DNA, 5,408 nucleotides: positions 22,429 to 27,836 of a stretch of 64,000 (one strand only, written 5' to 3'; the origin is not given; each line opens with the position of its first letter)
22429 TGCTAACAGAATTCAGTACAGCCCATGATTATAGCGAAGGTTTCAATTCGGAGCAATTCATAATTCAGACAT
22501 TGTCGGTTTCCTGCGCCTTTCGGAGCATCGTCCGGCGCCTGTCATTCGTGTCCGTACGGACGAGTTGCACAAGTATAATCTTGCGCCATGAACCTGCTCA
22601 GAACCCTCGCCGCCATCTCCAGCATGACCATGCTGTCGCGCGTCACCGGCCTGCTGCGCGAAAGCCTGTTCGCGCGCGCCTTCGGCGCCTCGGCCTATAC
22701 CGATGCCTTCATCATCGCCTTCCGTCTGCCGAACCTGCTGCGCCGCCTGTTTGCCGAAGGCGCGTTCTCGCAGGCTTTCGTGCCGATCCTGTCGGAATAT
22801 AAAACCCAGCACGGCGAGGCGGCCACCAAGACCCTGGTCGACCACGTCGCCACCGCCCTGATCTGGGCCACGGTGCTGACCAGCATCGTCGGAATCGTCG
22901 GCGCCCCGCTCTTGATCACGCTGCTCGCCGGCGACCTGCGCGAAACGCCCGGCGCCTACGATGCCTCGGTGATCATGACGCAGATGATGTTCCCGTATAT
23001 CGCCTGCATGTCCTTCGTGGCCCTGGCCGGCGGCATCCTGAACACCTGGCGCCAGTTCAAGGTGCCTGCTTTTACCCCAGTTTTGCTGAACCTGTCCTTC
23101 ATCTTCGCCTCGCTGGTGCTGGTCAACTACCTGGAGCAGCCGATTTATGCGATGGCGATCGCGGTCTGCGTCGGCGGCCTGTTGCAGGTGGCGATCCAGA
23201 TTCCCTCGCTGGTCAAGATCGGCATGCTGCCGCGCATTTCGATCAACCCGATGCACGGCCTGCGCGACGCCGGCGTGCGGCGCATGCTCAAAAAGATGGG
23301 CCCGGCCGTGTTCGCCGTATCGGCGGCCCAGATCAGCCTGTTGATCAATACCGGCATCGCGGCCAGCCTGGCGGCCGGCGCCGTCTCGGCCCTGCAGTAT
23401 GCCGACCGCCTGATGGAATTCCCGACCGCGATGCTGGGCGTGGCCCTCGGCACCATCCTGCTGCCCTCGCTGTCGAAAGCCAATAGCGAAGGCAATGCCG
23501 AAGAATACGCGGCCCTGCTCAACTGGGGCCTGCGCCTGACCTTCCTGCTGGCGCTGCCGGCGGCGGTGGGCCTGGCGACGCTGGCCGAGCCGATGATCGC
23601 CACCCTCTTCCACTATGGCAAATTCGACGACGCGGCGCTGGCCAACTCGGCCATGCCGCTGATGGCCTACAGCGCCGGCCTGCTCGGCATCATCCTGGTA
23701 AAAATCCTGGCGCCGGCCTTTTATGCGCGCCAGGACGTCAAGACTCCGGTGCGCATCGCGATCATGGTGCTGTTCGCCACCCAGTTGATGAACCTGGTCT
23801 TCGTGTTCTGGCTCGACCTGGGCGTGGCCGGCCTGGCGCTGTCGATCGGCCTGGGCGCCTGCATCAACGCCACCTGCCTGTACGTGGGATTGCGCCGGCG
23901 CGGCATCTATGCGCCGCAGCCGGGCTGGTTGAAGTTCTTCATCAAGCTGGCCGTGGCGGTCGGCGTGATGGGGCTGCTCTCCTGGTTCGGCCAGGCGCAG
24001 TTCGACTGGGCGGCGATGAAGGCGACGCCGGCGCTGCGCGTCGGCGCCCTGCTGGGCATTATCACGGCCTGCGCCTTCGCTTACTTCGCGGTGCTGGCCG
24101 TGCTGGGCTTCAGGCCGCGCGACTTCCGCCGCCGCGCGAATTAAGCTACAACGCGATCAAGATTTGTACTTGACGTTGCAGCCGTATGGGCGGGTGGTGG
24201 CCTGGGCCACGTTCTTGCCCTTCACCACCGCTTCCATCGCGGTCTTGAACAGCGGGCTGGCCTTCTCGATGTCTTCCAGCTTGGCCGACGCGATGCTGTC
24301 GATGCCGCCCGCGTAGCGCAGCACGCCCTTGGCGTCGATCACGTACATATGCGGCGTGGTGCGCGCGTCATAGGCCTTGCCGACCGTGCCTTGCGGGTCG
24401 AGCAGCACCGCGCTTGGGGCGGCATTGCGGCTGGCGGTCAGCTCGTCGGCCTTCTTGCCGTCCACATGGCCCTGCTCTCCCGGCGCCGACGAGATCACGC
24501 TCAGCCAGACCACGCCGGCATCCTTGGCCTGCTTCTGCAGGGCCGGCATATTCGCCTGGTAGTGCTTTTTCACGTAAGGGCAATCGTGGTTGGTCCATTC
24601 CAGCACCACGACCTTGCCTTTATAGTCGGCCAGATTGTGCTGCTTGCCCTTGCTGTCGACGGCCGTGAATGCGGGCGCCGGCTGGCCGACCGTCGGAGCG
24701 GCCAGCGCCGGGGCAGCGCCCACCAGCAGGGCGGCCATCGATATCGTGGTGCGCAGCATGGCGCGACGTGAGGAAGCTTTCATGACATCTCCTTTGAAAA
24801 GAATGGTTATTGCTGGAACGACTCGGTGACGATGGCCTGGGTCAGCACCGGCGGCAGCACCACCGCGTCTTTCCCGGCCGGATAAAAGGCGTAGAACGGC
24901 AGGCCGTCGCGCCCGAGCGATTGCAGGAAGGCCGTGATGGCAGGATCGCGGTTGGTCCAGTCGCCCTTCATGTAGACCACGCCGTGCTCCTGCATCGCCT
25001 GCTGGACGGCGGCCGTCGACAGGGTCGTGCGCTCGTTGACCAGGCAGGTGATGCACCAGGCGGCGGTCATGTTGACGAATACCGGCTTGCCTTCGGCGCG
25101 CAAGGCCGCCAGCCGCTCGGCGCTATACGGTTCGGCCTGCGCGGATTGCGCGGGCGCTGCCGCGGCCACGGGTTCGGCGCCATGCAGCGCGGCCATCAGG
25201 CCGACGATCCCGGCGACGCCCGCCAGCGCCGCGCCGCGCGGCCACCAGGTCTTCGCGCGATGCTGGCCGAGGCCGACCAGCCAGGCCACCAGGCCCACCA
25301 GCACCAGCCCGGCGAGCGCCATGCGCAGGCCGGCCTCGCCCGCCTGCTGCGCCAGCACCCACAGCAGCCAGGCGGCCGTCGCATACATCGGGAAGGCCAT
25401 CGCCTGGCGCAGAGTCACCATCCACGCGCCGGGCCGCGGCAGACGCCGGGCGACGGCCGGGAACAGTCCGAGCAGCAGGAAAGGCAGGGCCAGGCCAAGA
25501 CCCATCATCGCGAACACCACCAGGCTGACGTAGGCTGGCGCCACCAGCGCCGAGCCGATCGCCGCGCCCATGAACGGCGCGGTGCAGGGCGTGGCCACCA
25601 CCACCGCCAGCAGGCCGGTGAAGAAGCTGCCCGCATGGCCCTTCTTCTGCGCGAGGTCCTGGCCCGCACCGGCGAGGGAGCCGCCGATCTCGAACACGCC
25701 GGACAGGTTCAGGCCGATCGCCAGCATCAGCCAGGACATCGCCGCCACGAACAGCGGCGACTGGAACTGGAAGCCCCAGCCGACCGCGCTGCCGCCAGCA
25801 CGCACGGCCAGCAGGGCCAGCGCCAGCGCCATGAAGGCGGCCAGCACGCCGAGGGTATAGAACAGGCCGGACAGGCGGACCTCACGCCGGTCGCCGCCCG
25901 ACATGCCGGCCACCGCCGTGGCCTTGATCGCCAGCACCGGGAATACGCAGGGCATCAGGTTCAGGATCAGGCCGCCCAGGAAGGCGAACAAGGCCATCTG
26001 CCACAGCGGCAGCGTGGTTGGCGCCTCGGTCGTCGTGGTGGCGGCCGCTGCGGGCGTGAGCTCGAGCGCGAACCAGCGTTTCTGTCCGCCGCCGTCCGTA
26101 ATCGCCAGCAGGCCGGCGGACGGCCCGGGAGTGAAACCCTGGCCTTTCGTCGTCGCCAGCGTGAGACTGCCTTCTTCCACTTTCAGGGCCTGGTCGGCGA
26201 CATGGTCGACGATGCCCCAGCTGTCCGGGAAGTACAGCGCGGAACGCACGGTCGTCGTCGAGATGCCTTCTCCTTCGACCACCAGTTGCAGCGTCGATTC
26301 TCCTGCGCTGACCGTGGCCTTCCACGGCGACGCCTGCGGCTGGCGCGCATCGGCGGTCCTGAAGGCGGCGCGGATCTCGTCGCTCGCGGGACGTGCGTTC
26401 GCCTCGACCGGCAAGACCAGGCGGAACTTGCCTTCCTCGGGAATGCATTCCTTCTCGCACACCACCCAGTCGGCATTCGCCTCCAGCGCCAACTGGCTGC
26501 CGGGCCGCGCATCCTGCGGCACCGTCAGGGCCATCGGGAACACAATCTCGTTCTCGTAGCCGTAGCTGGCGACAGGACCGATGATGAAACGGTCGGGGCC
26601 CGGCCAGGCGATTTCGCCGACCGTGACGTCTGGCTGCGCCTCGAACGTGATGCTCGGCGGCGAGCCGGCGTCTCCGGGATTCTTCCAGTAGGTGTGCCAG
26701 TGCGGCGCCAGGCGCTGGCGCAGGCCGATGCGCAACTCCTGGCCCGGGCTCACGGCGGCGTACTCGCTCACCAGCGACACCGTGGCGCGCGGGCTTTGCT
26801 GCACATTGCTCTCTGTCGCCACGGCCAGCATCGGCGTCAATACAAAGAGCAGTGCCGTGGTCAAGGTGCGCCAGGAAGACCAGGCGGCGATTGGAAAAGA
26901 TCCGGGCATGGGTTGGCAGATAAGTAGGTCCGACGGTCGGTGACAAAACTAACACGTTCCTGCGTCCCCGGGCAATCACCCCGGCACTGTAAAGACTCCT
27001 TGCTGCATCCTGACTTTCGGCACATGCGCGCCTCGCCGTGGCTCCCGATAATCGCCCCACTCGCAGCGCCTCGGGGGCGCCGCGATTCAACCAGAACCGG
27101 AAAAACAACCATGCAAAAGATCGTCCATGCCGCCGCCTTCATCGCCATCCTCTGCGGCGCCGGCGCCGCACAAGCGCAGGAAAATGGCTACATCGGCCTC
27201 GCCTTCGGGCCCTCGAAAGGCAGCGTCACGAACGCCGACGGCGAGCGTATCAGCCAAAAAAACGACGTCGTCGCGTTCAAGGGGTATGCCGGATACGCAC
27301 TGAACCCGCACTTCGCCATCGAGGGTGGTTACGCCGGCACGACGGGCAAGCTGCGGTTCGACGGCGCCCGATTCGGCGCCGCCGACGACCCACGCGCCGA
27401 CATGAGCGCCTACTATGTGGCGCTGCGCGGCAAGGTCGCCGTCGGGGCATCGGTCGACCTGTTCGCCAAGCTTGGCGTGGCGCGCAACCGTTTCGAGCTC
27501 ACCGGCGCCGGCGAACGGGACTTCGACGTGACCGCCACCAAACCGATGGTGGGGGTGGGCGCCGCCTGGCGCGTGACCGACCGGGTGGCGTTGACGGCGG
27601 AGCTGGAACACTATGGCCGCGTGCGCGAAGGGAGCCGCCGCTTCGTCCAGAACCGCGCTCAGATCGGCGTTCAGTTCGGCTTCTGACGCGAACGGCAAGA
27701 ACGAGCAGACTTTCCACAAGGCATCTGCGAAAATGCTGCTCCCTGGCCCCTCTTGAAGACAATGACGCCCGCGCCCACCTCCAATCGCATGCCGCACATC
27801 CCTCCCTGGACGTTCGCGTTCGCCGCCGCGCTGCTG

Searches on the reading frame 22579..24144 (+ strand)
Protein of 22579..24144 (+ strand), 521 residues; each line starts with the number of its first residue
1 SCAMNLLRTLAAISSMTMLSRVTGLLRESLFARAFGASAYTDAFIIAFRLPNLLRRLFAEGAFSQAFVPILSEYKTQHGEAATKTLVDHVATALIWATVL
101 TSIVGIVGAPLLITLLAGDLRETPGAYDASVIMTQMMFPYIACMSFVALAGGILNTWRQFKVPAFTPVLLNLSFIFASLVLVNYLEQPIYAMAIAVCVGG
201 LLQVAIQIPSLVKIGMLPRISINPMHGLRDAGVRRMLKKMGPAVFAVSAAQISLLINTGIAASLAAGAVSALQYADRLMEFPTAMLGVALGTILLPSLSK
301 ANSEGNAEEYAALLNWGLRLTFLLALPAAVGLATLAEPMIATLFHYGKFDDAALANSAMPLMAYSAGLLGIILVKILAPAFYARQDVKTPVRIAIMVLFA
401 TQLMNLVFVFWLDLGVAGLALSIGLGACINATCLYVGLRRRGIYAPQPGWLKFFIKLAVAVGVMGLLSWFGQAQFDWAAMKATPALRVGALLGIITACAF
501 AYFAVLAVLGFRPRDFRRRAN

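Call 58: search_protein_families(library=ncbifam, proteins=[window:22579-24144:+], max_evalue=0.00001)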
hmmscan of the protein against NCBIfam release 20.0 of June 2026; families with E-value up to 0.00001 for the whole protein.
window:22579-24144:+ (521 aa): 2 families
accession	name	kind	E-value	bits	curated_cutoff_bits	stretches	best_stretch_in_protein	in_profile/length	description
TIGR01695.1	murJ_mviN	equivalog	2e-133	445.8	235.55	1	6-511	2-498/506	murein biosynthesis integral membrane protein MurJ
TIGR00797.1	matE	subfamily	2e-10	40.2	147.4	1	242-470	1-232/396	MATE family efflux transporter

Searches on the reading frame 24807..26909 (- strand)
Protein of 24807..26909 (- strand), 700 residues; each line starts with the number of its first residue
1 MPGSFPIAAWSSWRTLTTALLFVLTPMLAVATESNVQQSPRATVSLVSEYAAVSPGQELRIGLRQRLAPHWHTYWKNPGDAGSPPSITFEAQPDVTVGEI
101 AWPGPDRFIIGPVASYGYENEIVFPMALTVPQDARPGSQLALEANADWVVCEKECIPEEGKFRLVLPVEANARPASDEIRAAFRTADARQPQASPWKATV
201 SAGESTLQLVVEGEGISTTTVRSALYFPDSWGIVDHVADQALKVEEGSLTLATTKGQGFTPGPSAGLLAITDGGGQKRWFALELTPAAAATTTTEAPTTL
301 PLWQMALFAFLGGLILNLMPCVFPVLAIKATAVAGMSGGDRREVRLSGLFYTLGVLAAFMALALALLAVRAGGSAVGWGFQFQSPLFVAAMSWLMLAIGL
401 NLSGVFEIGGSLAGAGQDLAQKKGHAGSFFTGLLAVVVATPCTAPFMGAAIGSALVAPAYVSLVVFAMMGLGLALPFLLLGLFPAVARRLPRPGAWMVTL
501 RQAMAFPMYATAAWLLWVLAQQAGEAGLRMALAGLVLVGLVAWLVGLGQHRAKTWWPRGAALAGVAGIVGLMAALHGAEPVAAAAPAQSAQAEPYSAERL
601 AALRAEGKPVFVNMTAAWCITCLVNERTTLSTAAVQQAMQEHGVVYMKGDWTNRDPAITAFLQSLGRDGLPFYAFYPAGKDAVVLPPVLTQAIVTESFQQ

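Call 13: search_protein_families(library=ncbifam, proteins=[window:24807-26909:-], max_evalue=0.01)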
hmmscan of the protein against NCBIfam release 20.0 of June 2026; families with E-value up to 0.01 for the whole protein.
window:24807-26909:- (700 aa): 6 families
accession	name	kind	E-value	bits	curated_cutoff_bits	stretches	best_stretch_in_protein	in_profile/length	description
NF045694.1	seleno_TsoB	exception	1.2e-38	132.6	805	1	293-671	172-538/572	rhodanese/DsbD fusion-like selenoprotein TsoB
NF001419.0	PRK00293.1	subfamily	1.1e-31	110.1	330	1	293-678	159-546/574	protein-disulfide reductase DsbD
NF040495.1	tranport_ArsG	equivalog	1.1e-05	25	200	1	306-486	7-186/225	aromatic aminobenezylarsenical efflux permease ArsG family transporter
NF047696.1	ThlDiSintTplARhiz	equivalog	0.0019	18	230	1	570-674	63-162/219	thiol:disulfide interchange protein TlpA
NF011941.0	PRK15412.1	equivalog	0.0069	15.9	359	0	602-646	63-105/185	thiol:disulfide interchange protein DsbE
TIGR00385.1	dsbE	subfamily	0.0096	15.5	123.15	0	601-646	56-100/173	DsbE family thiol:disulfide interchange protein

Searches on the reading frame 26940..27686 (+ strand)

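Call 13: search_protein_families(library=ncbifam, proteins=[window:26940-27686:+], max_evalue=0.01)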
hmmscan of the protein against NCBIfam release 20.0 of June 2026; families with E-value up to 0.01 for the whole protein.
window:26940-27686:+ (248 aa): 2 families
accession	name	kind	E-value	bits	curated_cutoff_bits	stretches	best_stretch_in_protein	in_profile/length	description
NF033908.1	AcfA_fam_omp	subfamily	0.00076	18.9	100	1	69-132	7-75/217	AcfA family outer membrane beta-barrel protein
TIGR04565.1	OMP_myx_plus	subfamily_domain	0.0012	18.8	60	1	111-248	13-161/161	outer membrane beta-barrel domain-containing protein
